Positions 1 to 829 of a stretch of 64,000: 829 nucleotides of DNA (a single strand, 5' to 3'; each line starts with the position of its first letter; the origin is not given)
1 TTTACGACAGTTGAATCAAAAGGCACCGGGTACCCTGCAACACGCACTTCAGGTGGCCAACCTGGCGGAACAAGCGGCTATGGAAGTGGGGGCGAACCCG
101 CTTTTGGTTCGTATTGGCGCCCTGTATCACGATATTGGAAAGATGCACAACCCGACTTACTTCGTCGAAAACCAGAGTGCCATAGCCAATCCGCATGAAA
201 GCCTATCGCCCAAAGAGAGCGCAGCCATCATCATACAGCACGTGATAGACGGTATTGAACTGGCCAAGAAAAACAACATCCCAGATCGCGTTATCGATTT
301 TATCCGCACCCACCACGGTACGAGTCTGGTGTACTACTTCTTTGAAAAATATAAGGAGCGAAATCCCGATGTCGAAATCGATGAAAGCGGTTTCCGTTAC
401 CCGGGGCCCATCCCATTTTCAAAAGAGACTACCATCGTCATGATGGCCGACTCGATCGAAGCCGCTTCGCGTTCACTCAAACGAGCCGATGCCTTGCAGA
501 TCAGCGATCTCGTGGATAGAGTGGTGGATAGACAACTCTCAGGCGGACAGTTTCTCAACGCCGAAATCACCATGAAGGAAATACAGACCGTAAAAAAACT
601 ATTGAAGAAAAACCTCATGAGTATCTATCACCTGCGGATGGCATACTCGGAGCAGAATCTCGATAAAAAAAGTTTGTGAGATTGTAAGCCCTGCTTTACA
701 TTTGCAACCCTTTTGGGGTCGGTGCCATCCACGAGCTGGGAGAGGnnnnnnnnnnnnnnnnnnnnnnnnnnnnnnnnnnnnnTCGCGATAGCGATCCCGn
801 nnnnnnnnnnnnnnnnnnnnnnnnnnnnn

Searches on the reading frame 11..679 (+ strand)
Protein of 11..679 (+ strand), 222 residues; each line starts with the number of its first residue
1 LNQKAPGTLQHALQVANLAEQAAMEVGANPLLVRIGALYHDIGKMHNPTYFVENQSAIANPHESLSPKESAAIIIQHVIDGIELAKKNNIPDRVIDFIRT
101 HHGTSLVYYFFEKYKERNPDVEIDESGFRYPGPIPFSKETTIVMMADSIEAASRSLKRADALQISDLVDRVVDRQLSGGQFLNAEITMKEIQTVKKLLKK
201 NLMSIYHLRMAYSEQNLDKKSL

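Call 13: search_protein_families(library=pfam, proteins=[window:11-679:+])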
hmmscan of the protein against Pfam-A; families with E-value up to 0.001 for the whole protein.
window:11-679:+ (222 aa): 2 families
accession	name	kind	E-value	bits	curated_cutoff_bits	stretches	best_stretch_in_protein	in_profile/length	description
PF01966.28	HD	-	7.7e-20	71.8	22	1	8-151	1-115/116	HD domain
PF08668.18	HDOD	-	0.00012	22.1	22.9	1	8-102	95-194/196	HDOD domain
